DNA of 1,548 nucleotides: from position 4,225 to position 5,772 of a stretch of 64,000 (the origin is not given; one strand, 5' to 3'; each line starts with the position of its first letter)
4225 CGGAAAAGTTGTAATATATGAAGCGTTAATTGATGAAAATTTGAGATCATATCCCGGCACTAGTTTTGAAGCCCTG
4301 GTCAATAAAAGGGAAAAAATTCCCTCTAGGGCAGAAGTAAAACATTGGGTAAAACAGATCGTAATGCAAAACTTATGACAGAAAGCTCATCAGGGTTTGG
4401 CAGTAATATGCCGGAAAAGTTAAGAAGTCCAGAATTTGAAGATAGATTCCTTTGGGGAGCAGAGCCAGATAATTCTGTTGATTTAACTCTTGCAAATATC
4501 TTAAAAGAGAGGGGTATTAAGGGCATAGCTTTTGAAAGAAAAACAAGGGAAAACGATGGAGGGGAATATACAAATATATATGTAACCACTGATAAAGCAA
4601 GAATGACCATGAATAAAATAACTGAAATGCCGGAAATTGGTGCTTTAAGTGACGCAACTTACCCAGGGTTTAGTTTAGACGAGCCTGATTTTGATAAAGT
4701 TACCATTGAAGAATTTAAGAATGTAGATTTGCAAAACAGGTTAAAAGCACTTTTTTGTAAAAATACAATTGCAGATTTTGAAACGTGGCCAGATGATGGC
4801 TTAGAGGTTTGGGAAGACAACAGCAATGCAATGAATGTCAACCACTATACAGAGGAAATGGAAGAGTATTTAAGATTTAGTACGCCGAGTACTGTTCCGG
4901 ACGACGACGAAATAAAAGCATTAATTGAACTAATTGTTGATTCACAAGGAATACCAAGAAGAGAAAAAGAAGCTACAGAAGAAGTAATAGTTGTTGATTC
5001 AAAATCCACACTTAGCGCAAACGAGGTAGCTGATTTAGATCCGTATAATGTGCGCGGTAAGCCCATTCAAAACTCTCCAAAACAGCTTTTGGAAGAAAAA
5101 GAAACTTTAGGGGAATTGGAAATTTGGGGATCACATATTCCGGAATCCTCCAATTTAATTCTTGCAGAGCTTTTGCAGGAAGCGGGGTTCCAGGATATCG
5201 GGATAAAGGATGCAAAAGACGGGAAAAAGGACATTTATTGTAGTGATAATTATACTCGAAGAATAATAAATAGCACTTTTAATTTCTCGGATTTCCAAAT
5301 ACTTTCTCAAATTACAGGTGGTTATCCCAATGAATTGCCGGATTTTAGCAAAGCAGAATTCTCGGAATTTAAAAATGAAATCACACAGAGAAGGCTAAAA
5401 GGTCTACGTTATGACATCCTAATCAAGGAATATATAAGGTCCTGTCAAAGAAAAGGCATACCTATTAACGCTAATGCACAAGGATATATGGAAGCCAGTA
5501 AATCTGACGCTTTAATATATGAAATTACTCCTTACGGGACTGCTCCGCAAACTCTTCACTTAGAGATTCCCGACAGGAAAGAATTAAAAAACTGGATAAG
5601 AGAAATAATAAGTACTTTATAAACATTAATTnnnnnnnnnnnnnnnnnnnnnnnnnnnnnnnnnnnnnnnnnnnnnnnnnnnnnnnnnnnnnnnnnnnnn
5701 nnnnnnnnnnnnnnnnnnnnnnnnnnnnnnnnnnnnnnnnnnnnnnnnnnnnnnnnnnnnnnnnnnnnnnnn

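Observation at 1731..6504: Motif marks module boundaries in a six-gene tandem array with ATGA overlaps and gene fission/fusion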

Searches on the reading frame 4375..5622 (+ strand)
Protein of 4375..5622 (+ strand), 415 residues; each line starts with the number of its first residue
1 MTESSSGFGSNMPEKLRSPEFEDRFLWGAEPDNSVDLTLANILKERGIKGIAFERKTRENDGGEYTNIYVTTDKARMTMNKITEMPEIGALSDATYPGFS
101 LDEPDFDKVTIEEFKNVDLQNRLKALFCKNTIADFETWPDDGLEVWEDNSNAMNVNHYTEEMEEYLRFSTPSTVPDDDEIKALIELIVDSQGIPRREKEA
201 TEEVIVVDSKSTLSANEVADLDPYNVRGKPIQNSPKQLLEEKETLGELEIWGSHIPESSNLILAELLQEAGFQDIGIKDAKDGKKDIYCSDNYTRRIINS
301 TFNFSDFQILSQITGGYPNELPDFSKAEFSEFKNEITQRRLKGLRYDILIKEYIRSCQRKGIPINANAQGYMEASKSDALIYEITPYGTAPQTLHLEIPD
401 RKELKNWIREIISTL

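Call 4: search_protein_families(library=pfam, proteins=[window:4375-5622:+], max_evalue=1)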
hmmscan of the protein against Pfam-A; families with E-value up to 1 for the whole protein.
window:4375-5622:+ (415 aa): 0 families

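Call 6: search_protein_families(library=ncbifam, proteins=[window:4375-5622:+], max_evalue=1)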
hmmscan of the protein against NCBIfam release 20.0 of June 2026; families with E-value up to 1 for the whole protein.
window:4375-5622:+ (415 aa): 0 families

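Call 8: find_homologous_proteins(query=window:4375-5622:+, max_evalue=0.001)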
Query window:4375-5622:+ (415 aa): 2 proteins with E <= 0.001 among 5167 candidates.
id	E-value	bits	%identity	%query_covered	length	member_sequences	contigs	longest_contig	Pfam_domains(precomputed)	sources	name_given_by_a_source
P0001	1.9e-276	934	100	100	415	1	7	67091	-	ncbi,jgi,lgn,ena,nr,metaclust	ncbi:MAG: hypothetical protein A3B38_02355 [Candidatus Levybacteria bacterium RIFCSPLOWO2_01_FULL_36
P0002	7.1e-91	323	46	96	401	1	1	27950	-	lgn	-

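Call 10: find_encoding_contigs(protein=P0002, flank=10000, max_places=4)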
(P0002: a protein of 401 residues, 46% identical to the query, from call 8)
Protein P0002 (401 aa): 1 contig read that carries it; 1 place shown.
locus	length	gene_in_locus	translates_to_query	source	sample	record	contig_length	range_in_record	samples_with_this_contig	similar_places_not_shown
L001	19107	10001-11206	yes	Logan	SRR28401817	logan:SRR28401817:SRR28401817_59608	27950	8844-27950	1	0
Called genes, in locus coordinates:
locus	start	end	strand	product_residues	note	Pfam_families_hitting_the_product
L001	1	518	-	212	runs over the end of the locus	-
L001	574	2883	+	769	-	PF00133:tRNA-synt_1, PF09334:tRNA-synt_1g, PF13603:tRNA-synt_1_2, PF00133:tRNA-synt_1, PF08264:Anticodon_1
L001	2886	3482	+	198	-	PF10531:SLBB, PF12836:HHH_3, PF00633:HHH (faint)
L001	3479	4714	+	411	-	PF03772:Competence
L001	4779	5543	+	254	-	PF00753:Lactamase_B, PF25281:MBL_MAP1B (faint)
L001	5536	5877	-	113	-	-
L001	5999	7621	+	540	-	PF03485:Arg_tRNA_synt_N, PF00750:tRNA-synt_1d, PF01921:tRNA-synt_1f (faint), PF00133:tRNA-synt_1 (faint), PF01406:tRNA-synt_1e (faint), PF05746:DALR_1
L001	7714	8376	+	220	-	-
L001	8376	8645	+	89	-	-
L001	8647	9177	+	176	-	-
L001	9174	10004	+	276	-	-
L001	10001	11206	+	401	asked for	-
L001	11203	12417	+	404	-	-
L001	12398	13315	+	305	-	-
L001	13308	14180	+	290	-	-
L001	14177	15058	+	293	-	-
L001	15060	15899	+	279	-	-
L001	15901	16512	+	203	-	-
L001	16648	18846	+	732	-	-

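Call 41: predict_structure(alignment_id=A3)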
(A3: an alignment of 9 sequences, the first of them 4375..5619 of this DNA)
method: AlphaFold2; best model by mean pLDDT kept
length: 415 residues; sequences in the alignment: 9
mean_pLDDT: 76.0   pTM: 0.43
mean pLDDT of the five models: 76.0, 75.2, 75.1, 74.7, 74.7
residues with pLDDT >= 90: 103; 70-90: 203; 50-70: 51; < 50: 58
segments of 3 or more residues with pLDDT < 50: 1-22, 197-214, 229-234, 236-246
pLDDT, mean of each block of 10 residues (from residue 1): 29 36 65 88 89 80 80 81 91 77 85 91 88 78 56 67 77 83 94 64 36 52 55 47 51 87 91 84 83 78 87 83 86 92 93 87 80 86 76 88 93 80
secondary structure, 60 per line:
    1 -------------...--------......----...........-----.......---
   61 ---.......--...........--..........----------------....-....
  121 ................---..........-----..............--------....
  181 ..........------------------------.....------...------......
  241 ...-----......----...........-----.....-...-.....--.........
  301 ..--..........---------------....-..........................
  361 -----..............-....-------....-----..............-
elements in order: E25-30 H35-45 E51-57 E64-70 H73-83 H86-95 H112-115 H117-136 H140-149 H155-168 H177-190 H215-219 H235-243 E249-254 H259-269 E275-279 E285-289 H292-302 H305-314 H330-333 H335-360 H366-379 E381-384 E392-395 H401-414

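Call 48: search_protein_families(library=padloc, proteins=[window:4375-5622:+], max_evalue=0.01)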
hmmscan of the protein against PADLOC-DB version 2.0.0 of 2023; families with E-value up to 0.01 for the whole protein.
window:4375-5622:+ (415 aa): 0 families

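Call 70: search_protein_families(library=phrogs, proteins=[window:4375-5622:+], max_evalue=0.01)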
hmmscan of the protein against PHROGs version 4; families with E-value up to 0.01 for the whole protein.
window:4375-5622:+ (415 aa): 0 families

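Call 78: fold_search(model_id=the predicted structure, library=viral)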
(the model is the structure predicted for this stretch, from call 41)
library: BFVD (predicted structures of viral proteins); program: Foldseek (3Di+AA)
matches with E <= 10: 620; with E <= 0.001: 0
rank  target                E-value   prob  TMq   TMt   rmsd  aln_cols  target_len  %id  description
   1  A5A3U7                1.5e-02  0.89  0.16  0.24  19.4       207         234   14  (no name in the UniProt tables at hand)
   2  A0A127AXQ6            5.1e-02  0.30  0.09  0.09  21.9       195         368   17  Uncharacterized protein [Bacillus phage SP-15]
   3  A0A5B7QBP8            6.0e-02  0.12  0.11  0.07  31.1       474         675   13  (no name in the UniProt tables at hand)
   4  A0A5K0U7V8            6.3e-02  0.13  0.13  0.07  24.5       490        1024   11  Insulin-degrading enzyme-like 1, peroxisomal [Yasminevirus sp. GU-2018]
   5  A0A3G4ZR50            7.7e-02  0.10  0.09  0.08  26.9       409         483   10  R3H domain protein [Barrevirus sp.]
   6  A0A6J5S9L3            9.0e-02  0.47  0.15  0.23  21.2       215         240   10  DUF2786 domain-containing protein [uncultured Caudovirales phage]
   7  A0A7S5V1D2            1.0e-01  0.35  0.14  0.21  20.3       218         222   13  (no name in the UniProt tables at hand)
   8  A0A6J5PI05            1.2e-01  0.54  0.15  0.22  21.0       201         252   13  Uncharacterized protein [uncultured Caudovirales phage]
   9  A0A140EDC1            1.2e-01  0.12  0.11  0.10  26.7       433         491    8  (no name in the UniProt tables at hand)
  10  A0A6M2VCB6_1          1.2e-01  0.09  0.12  0.08  30.4       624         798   11  (no name in the UniProt tables at hand)
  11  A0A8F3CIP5            1.3e-01  0.08  0.09  0.06  27.0       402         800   12  Uncharacterized protein [Ranid herpesvirus 4]
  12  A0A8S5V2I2            1.3e-01  0.07  0.09  0.04  30.5       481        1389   11  Uncharacterized protein [CrAss-like virus sp. ctelJ1]
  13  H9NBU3                2.2e-01  0.30  0.16  0.22  20.4       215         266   14  (no name in the UniProt tables at hand)
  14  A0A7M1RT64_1          2.3e-01  0.08  0.10  0.06  30.9       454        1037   10  ART-PolyVal-like domain-containing protein [uncultured phage cr130_1]
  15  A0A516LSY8            2.4e-01  0.04  0.09  0.06  37.0       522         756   13  (no name in the UniProt tables at hand)
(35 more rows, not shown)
